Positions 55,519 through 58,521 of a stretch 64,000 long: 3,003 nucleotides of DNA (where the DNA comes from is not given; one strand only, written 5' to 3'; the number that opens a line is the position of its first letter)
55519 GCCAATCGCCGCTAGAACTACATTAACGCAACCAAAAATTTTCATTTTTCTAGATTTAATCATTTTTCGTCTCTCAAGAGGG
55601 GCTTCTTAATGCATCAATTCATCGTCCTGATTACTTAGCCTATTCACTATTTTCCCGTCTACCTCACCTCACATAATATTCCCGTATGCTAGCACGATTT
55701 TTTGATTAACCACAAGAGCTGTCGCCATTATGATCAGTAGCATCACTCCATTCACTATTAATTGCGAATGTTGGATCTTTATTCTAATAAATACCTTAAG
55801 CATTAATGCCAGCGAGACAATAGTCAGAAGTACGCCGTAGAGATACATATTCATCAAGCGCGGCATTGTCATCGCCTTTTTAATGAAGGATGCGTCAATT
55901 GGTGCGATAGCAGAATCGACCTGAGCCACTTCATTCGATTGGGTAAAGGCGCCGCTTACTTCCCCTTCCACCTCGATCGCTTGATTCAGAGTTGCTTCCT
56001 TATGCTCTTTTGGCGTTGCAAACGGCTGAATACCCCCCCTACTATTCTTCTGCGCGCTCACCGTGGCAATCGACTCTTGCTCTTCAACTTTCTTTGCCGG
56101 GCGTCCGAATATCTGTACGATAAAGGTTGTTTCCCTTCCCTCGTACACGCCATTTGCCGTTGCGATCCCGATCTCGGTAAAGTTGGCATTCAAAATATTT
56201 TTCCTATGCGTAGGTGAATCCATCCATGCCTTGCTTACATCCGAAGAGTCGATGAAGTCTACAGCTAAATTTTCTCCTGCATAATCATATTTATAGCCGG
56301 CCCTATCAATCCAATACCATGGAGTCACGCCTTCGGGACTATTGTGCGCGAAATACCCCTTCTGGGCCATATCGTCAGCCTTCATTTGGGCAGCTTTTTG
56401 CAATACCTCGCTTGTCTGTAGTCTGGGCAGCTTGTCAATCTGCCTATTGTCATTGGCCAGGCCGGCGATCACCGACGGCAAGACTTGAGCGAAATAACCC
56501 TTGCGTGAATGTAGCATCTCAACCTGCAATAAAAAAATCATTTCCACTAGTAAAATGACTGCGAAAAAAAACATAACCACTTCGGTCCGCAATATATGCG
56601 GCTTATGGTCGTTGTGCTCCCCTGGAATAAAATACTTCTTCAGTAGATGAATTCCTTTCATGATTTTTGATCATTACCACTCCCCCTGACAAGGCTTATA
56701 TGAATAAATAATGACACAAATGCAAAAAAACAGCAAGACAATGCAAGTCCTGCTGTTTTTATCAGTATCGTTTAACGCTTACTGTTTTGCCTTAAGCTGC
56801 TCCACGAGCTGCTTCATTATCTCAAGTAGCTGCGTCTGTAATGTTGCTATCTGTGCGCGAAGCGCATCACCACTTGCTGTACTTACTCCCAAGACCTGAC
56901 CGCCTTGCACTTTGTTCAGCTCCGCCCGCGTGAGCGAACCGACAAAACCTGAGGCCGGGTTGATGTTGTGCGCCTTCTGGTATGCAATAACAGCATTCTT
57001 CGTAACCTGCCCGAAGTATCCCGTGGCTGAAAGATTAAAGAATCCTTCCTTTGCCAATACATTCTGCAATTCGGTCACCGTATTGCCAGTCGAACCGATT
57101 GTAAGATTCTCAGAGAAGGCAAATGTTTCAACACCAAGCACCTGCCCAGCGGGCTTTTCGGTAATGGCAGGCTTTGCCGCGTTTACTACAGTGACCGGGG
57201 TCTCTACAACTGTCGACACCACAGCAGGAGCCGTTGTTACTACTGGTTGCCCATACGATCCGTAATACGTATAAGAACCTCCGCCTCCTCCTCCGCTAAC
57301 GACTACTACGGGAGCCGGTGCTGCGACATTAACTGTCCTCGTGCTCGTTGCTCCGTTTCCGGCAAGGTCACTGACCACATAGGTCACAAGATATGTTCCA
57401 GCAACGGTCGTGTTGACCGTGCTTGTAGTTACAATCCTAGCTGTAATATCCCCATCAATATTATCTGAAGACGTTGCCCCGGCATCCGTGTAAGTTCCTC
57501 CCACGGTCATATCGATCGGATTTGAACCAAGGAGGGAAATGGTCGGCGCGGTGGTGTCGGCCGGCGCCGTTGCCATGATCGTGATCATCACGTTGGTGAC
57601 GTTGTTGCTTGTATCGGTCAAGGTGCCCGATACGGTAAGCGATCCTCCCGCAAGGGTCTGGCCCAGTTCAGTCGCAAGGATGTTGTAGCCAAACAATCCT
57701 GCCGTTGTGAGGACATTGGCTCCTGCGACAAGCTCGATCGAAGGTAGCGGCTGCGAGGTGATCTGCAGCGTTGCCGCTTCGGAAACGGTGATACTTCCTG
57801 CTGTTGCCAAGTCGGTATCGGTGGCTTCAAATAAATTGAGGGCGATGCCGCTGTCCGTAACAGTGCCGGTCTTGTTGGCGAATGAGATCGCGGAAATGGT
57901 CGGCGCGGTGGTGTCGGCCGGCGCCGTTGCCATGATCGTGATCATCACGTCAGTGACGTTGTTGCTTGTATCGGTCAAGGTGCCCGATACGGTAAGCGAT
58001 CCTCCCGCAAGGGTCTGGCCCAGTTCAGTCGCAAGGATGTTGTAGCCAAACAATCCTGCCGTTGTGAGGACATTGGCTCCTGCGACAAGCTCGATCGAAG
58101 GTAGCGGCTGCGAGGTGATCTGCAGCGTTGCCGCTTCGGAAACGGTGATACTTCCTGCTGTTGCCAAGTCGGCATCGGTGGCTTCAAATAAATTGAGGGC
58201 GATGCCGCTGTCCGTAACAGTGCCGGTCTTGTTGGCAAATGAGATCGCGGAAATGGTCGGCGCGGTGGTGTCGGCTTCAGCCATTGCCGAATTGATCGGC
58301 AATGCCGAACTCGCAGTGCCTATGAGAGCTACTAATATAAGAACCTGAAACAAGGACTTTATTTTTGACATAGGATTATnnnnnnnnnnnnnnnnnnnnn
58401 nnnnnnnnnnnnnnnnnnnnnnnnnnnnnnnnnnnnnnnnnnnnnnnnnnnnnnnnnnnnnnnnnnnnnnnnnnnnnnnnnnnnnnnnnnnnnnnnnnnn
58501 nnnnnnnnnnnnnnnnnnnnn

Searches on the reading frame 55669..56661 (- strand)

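Call 74: search_protein_families(library=pfam, proteins=[window:55669-56661:-], max_evalue=0.00001)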
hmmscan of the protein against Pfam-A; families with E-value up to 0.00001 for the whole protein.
window:55669-56661:- (330 aa): 1 family
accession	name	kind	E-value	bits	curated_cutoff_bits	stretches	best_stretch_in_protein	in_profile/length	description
PF00188.32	CAP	-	4.5e-18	66.6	21.1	1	70-185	5-117/117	Cysteine-rich secretory protein family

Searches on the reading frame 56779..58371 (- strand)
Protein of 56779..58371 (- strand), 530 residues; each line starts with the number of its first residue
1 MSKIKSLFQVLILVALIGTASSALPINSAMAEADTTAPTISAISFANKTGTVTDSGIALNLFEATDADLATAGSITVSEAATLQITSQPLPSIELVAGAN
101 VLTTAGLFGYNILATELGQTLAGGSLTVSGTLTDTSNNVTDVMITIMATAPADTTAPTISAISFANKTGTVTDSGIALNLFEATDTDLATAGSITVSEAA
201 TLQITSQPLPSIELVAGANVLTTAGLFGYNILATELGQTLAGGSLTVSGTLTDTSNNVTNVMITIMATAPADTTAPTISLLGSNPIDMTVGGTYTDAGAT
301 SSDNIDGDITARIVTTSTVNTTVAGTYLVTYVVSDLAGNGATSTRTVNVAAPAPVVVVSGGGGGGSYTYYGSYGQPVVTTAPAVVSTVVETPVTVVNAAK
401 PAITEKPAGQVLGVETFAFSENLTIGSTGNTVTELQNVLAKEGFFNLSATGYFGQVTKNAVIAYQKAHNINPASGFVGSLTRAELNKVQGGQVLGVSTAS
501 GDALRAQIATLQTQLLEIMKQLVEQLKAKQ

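Call 74: search_protein_families(library=pfam, proteins=[window:56779-58371:-], max_evalue=0.00001)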
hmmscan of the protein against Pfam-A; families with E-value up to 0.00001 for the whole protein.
window:56779-58371:- (530 aa): 2 families
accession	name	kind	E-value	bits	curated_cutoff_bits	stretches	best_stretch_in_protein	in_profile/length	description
PF16403.11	Bact_surface_Ig-like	-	5.8e-19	68.4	27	1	278-349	1-71/71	Bacterial surface protein, Ig-like domain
PF01471.23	PG_binding_1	-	1.6e-12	47.9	23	1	428-484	1-56/57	Putative peptidoglycan binding domain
